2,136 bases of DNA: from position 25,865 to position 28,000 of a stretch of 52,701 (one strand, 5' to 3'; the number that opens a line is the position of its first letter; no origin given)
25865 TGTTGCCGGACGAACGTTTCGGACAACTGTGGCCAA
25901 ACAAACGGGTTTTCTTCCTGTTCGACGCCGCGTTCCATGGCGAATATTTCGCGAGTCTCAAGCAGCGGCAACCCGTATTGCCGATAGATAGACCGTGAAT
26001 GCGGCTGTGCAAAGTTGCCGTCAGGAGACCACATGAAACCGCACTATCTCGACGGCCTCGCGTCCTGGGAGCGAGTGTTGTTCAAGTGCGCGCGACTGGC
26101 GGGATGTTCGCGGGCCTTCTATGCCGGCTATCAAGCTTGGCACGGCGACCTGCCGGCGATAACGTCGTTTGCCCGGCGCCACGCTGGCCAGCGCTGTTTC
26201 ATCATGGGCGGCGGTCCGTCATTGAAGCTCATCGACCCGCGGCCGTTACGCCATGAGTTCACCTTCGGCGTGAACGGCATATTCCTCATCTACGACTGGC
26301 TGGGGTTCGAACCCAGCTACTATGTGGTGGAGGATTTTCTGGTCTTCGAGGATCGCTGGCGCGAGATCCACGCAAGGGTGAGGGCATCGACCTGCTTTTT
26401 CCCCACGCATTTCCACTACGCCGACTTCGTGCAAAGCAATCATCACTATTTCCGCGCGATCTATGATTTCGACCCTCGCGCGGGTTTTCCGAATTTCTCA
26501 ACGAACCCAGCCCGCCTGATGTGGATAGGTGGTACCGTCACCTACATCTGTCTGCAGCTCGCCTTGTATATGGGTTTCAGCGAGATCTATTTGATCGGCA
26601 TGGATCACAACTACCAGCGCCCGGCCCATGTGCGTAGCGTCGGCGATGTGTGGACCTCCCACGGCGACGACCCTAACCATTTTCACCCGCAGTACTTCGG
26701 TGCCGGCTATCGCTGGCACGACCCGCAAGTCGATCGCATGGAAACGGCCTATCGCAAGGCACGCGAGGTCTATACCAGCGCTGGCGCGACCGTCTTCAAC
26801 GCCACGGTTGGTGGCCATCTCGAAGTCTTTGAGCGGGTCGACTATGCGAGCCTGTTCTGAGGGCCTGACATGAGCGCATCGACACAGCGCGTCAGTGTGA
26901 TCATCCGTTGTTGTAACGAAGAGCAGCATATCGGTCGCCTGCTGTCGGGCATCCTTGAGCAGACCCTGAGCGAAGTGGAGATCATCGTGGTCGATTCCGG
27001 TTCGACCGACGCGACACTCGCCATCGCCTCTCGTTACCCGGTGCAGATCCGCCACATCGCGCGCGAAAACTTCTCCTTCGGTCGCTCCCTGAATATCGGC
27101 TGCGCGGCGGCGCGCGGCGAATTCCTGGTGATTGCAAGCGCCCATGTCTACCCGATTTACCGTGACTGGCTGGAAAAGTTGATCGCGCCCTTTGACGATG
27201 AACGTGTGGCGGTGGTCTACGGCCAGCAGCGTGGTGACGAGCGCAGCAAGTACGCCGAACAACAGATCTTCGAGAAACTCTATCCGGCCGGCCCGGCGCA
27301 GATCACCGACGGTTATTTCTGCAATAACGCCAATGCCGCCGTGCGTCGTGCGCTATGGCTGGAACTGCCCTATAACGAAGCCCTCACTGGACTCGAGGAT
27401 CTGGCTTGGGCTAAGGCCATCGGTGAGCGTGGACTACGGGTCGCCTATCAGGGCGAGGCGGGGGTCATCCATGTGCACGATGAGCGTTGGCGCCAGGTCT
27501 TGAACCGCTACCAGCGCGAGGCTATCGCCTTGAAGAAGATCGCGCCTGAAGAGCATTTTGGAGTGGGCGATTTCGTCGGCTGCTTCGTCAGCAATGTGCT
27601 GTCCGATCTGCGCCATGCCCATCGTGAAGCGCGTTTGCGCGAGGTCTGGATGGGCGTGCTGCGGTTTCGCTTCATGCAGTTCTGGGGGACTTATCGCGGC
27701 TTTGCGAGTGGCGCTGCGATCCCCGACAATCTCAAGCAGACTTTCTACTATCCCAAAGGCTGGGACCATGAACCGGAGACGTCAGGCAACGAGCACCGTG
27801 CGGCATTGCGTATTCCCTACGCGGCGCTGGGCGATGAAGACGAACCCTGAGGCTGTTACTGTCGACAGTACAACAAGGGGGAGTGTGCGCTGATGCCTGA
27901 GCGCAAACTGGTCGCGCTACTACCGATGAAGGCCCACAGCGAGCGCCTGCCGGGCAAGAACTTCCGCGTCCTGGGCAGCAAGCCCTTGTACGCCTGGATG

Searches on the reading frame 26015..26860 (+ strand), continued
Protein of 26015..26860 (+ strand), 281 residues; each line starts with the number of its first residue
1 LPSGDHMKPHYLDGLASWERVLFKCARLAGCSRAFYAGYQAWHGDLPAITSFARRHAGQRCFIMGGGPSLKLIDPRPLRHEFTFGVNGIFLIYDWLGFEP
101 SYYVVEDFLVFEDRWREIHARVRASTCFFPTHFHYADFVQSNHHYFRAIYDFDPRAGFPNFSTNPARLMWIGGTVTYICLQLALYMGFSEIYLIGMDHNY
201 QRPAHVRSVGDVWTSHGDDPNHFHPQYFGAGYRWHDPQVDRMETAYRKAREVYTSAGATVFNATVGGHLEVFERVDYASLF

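Call 40: fold_search(model_id=the predicted structure, library=pdb)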
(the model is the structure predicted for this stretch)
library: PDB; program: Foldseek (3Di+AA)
matches with E <= 10: 916; with E <= 0.001: 4
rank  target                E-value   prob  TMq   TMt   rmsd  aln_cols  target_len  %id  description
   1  5mu5                  5.0e-07  1.00  0.51  0.25   7.9       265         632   17  Structure of MAf glycosyltransferase from Magnetospirillum magneticum AMB-1 (released 2017-11-15)
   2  8sd5_C                1.2e-04  1.00  0.38  0.49   7.7       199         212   16  Crystal structure of HPPK from Methanocaldococcus jannaschii (released 2024-07-03)
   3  8sd5_B                5.8e-04  1.00  0.34  0.42   8.9       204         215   17  Crystal structure of HPPK from Methanocaldococcus jannaschii (released 2024-07-03)
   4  8sd5_A                9.5e-04  0.97  0.28  0.34  10.1       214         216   13  Crystal structure of HPPK from Methanocaldococcus jannaschii (released 2024-07-03)
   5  6apj_D                3.2e-03  0.93  0.36  0.35  11.4       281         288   12  Crystal Structure of human ST6GALNAC2 (released 2017-12-20)
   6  5bo7_B                5.0e-03  0.91  0.32  0.33  10.8       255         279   12  Structure of human sialyltransferase ST8SiaIII in complex with CTP (released 2015-07-15)
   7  6apj_B                5.6e-03  0.87  0.33  0.32  10.7       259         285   10  Crystal Structure of human ST6GALNAC2 (released 2017-12-20)
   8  6apl_A                6.0e-03  0.90  0.37  0.36  10.5       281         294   11  Crystal Structure of human ST6GALNAC2 in complex with CMP (released 2017-12-20)
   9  6apj_E                6.0e-03  0.84  0.33  0.33  10.7       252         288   12  Crystal Structure of human ST6GALNAC2 (released 2017-12-20)
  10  6apj_C                7.7e-03  0.85  0.33  0.33  10.5       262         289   12  Crystal Structure of human ST6GALNAC2 (released 2017-12-20)
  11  8sbu_B                8.7e-03  0.97  0.33  0.18   8.1       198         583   16  Crystal structure of MBP fusion with HPPK from Methanocaldococcus jannaschii (released 2024-07-03)
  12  5bo8_A                9.2e-03  0.87  0.34  0.34  10.2       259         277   11  Structure of human sialyltransferase ST8SiaIII (released 2015-07-15)
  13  9hmz_D                9.8e-03  0.92  0.27  0.24   8.6       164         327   16  Structure of Corynebacterium glutamicum SteA, a cell division regulator (released 2025-07-30)
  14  5bo7_A                9.8e-03  0.89  0.34  0.33  10.6       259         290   12  Structure of human sialyltransferase ST8SiaIII in complex with CTP (released 2015-07-15)
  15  5cxy_A                9.8e-03  0.82  0.32  0.31  10.7       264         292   12  Structure of a Glycosyltransferase in Complex with Inhibitor (released 2016-09-07)
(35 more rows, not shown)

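Call 41: find_encoding_contigs(protein=P0004, flank=10000, max_places=1)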
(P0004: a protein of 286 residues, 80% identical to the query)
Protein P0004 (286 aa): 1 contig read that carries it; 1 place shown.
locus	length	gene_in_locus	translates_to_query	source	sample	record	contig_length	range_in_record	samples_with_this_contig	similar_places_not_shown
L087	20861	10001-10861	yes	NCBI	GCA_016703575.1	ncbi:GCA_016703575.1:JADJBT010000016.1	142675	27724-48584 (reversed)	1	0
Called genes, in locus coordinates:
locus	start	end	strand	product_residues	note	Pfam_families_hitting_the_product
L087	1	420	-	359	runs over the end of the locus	PF07238:PilZ, PF07793:DUF1631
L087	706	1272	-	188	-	PF13441:Gly-zipper_YMGG (weak), PF13436:Gly-zipper_OmpA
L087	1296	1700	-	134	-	-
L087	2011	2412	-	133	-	PF02627:CMD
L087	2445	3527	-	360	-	PF01063:Aminotran_4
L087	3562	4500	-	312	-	PF01063:Aminotran_4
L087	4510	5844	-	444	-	-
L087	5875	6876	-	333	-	PF00561:Abhydrolase_1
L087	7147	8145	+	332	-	PF01408:GFO_IDH_MocA, PF22725:GFO_IDH_MocA_C3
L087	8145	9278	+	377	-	PF01073:3Beta_HSD (faint), PF01370:Epimerase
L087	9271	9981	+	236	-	PF05050:Methyltransf_21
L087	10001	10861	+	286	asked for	PF01973:MptE-like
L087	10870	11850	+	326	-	PF00535:Glycos_transf_2, PF13641:Glyco_tranf_2_3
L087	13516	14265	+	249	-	PF00106:adh_short, PF01370:Epimerase (weak), PF13561:adh_short_C2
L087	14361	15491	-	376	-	PF13641:Glyco_tranf_2_3, PF00535:Glycos_transf_2, PF10111:Glyco_tranf_2_2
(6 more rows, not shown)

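Call 42: find_encoding_contigs(protein=P0011, flank=10000, max_places=1)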
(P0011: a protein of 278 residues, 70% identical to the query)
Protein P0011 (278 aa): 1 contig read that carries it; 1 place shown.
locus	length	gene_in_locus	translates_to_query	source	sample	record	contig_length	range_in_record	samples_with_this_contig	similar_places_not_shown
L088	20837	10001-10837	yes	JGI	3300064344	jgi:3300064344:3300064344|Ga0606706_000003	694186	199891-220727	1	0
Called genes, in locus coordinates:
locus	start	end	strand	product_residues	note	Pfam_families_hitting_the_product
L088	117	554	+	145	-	PF07963:N_methyl, PF00114:Pilin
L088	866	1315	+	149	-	PF07963:N_methyl, PF00114:Pilin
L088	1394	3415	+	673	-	-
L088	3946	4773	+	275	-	PF01061:ABC2_membrane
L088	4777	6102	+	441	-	PF00005:ABC_tran, PF14524:Wzt_C (weak)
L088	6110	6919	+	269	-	PF05050:Methyltransf_21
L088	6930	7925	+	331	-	PF01408:GFO_IDH_MocA, PF22725:GFO_IDH_MocA_C3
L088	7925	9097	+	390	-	PF01073:3Beta_HSD (faint), PF01370:Epimerase, PF04321:RmlD_sub_bind (weak)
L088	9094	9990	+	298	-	PF13489:Methyltransf_23, PF08241:Methyltransf_11, PF08242:Methyltransf_12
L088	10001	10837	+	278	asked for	PF01973:MptE-like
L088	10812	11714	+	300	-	PF13641:Glyco_tranf_2_3, PF00535:Glycos_transf_2, PF10111:Glyco_tranf_2_2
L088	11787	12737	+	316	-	PF00535:Glycos_transf_2, PF13641:Glyco_tranf_2_3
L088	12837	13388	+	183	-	PF04199:Cyclase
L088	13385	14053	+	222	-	PF02348:CTP_transf_3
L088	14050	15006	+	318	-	PF00389:2-Hacid_dh, PF02826:2-Hacid_dh_C, PF00670:AdoHcyase_NAD (weak)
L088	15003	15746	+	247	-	PF00106:adh_short, PF01370:Epimerase, PF04321:RmlD_sub_bind (weak), PF08659:KR (weak), PF13561:adh_short_C2, PF23441:SDR (weak)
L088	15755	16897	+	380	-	PF00535:Glycos_transf_2, PF10111:Glyco_tranf_2_2, PF13641:Glyco_tranf_2_3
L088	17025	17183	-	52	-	-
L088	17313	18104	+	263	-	PF03275:GLF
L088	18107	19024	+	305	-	PF00535:Glycos_transf_2, PF13641:Glyco_tranf_2_3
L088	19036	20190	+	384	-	PF13439:Glyco_transf_4, PF13579:Glyco_trans_4_4, PF00534:Glycos_transf_1, PF13692:Glyco_trans_1_4, PF13524:Glyco_trans_1_2 (weak)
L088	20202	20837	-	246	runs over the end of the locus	PF13489:Methyltransf_23, PF13847:Methyltransf_31 (weak), PF08241:Methyltransf_11, PF08242:Methyltransf_12, PF13649:Methyltransf_25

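Call 43: find_encoding_contigs(protein=P0019, flank=10000, max_places=1)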
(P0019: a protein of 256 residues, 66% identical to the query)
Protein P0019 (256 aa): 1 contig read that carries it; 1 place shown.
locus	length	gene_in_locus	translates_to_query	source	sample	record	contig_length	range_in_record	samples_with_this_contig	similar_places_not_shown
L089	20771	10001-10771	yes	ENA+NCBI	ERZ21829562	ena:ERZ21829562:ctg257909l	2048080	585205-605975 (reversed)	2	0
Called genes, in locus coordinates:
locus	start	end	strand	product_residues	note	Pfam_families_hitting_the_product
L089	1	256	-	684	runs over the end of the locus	-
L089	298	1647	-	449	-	PF00535:Glycos_transf_2, PF10111:Glyco_tranf_2_2, PF13641:Glyco_tranf_2_3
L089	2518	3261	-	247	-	PF00106:adh_short, PF01370:Epimerase, PF13561:adh_short_C2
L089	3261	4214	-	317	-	PF00389:2-Hacid_dh, PF02826:2-Hacid_dh_C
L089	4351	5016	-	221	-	PF02348:CTP_transf_3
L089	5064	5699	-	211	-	PF04199:Cyclase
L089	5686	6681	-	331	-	PF00535:Glycos_transf_2, PF13641:Glyco_tranf_2_3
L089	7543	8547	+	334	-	PF01408:GFO_IDH_MocA, PF22725:GFO_IDH_MocA_C3, PF02894:GFO_IDH_MocA_C (weak)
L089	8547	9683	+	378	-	PF01370:Epimerase, PF01073:3Beta_HSD (weak)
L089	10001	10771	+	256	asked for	PF01973:MptE-like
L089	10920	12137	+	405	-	PF00535:Glycos_transf_2, PF13641:Glyco_tranf_2_3 (weak)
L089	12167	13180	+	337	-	PF13649:Methyltransf_25 (faint), PF13847:Methyltransf_31 (faint), PF08241:Methyltransf_11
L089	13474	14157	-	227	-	PF13489:Methyltransf_23, PF08241:Methyltransf_11, PF08242:Methyltransf_12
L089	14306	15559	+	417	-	PF00665:rve (weak)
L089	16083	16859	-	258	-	-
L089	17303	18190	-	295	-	-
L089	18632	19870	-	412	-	PF00005:ABC_tran, PF14524:Wzt_C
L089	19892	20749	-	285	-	PF01061:ABC2_membrane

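Call 44: find_encoding_contigs(protein=P0001, flank=10000, max_places=1)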
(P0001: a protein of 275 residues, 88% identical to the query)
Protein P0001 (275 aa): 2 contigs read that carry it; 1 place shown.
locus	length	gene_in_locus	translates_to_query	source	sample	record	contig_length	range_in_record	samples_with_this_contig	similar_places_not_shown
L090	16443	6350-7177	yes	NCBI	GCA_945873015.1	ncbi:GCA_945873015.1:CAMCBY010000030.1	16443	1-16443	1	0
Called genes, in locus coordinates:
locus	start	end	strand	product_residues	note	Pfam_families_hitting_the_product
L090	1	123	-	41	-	?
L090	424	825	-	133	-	PF02627:CMD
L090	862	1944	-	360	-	PF01063:Aminotran_4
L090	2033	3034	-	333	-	PF00561:Abhydrolase_1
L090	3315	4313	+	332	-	PF01408:GFO_IDH_MocA, PF22725:GFO_IDH_MocA_C3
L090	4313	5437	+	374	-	PF01370:Epimerase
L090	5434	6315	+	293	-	PF13489:Methyltransf_23, PF08241:Methyltransf_11, PF08242:Methyltransf_12, PF13649:Methyltransf_25 (weak)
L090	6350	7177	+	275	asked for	PF01973:MptE-like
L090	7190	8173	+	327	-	PF00535:Glycos_transf_2, PF13641:Glyco_tranf_2_3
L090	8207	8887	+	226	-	PF02348:CTP_transf_3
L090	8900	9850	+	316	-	PF00389:2-Hacid_dh, PF02826:2-Hacid_dh_C, PF07991:KARI_N (weak)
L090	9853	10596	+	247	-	PF00106:adh_short, PF13561:adh_short_C2, PF23441:SDR (weak)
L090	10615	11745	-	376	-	PF13641:Glyco_tranf_2_3, PF00535:Glycos_transf_2, PF10111:Glyco_tranf_2_2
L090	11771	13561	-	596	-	PF00664:ABC_membrane, PF00005:ABC_tran, PF02463:SMC_N (faint)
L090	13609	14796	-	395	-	PF13439:Glyco_transf_4, PF13579:Glyco_trans_4_4, PF00534:Glycos_transf_1, PF13692:Glyco_trans_1_4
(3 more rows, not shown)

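Call 63: search_protein_families(library=ncbifam, proteins=[window:26015-26860:+], max_evalue=1)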
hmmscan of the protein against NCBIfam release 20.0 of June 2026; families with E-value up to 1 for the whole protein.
window:26015-26860:+ (281 aa): 0 families

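Call 64: search_protein_families(library=pfam, proteins=[L088:1394-3415:+], max_evalue=0.1)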
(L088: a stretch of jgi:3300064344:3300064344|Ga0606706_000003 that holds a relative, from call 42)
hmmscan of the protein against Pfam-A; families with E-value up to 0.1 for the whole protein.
L088:1394-3415:+ (673 aa): 0 families

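Call 72: search_protein_families(library=pfam, proteins=[window:26015-26860:+, P0087], max_evalue=10)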
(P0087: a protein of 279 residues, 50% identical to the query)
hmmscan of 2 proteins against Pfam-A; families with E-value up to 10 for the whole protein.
window:26015-26860:+ (281 aa): 1 family
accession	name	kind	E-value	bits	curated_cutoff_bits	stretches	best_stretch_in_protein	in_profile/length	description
PF01973.23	MptE-like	-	9.3e-11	42.2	34.6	1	53-201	19-169/171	6-hydroxymethylpterin diphosphokinase MptE-like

P0087 (279 aa): 1 family
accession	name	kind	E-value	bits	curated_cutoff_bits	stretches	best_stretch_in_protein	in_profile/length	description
PF01973.23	MptE-like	-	2.5e-11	44.1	34.6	1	38-191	13-169/171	6-hydroxymethylpterin diphosphokinase MptE-like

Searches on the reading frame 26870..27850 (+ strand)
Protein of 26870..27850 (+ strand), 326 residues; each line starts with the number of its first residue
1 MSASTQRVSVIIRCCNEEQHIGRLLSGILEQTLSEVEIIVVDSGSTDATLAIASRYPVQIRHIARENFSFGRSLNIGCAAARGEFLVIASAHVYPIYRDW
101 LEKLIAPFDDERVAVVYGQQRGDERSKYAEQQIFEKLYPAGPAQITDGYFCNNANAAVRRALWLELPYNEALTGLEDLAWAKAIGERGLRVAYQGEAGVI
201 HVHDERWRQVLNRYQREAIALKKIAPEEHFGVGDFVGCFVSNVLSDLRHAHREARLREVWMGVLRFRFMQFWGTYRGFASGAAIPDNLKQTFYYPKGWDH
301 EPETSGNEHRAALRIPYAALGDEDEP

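Call 3: search_protein_families(library=pfam, proteins=[window:26870-27850:+], max_evalue=0.01)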
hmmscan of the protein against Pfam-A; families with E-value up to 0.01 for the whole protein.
window:26870-27850:+ (326 aa): 4 families
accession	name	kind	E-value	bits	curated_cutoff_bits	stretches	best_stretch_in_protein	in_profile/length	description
PF00535.33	Glycos_transf_2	-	2.5e-26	93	23.3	1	9-128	1-123/168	Glycosyl transferase family 2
PF13641.12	Glyco_tranf_2_3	-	4e-13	50.3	27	1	7-218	2-228/230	Glycosyltransferase like family 2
PF10111.15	Glyco_tranf_2_2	-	0.0015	18.6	27.3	1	10-104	2-102/276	Glycosyltransferase like family 2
PF13506.12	Glyco_transf_21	-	0.0072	16.2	21.7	0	75-216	23-171/174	Glycosyl transferase family 21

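Call 6: search_protein_families(library=ncbifam, proteins=[window:26870-27850:+], max_evalue=0.001)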
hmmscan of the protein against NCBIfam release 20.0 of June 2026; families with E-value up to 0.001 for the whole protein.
window:26870-27850:+ (326 aa): 13 families
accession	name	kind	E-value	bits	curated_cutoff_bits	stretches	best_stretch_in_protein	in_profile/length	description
TIGR03965.1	mycofact_glyco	equivalog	3.7e-17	62.3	280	1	4-213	72-292/467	mycofactocin biosynthesis glycosyltransferase MftF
NF041875.1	EPS_EpsD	equivalog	2.2e-15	56.9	370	1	8-218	1-227/325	exopolysaccharide biosynthesis glycosyltransferase EpsD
NF007482.0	PRK10073.1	equivalog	1.4e-13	50.5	423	1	1-95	1-100/334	glycosyltransferase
TIGR04283.1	glyco_like_mftF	equivalog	2.1e-12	47.1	182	1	8-105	1-94/221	TIGR04283 family arsenosugar biosynthesis glycosyltransferase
TIGR03937.1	PgaC_IcaA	equivalog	4.5e-09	35.8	422.3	1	4-121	43-164/407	poly-beta-1,6-N-acetyl-D-glucosamine synthase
NF010496.0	PRK13915.1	equivalog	4.2e-08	32.6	262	1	5-117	30-152/307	glucosyl-3-phosphoglycerate synthase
NF053739.1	GlytfEpsEBac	equivalog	4.2e-07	29.2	450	1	7-87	2-87/265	glycosyltransferase EpsE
NF045692.1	OglycostaseCruG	equivalog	1.2e-06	27.7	600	1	6-53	41-88/386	2'-O-glycosyltransferase CruG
NF047683.1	TeichurnBiosyTuaG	equivalog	2.5e-06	27.3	400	1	1-87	1-83/252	teichuronic acid biosynthesis protein TuaG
NF050819.1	PolSacchBiosHfsG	equivalog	1e-05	24.9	500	1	4-229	10-244/302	polysaccharide biosynthesis protein HfsG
TIGR03469.1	HpnB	hypoth_equivalog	0.00023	20.3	379.25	1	6-65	44-104/386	hopene-associated glycosyltransferase HpnB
NF041394.1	GtaseAglG_Halo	equivalog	0.00042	19.7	440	1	7-119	2-118/304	glucosyl-dolichyl phosphate glucuronosyltransferase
NF038302.1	EPS_HpsE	equivalog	0.00093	18.2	300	0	8-82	3-78/307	hormogonium polysaccharide biosynthesis glycosyltransferase HpsE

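Call 59: search_solved_structures(query=window:26870-27850:+, max_evalue=0.00001)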
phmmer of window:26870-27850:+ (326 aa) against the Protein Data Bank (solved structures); distinct sequences matched with E-value up to 0.00001: 6.
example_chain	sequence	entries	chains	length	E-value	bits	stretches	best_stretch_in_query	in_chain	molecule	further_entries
6p61_A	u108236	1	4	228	1.9e-09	40.4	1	7-94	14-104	Glycosyltransferase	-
2z87_A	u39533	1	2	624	2e-09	40.3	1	7-177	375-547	Chondroitin synthase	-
2z86_A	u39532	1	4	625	2e-09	40.3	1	7-177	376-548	Chondroitin synthase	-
3bcv_A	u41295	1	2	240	6.8e-08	35.3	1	6-92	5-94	Putative glycosyltransferase protein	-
5tze_C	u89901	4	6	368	2e-07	33.7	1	7-256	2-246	Glycosyl transferase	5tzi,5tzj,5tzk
5tz8_A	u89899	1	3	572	6.1e-07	32.2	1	7-162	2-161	Glycosyl transferase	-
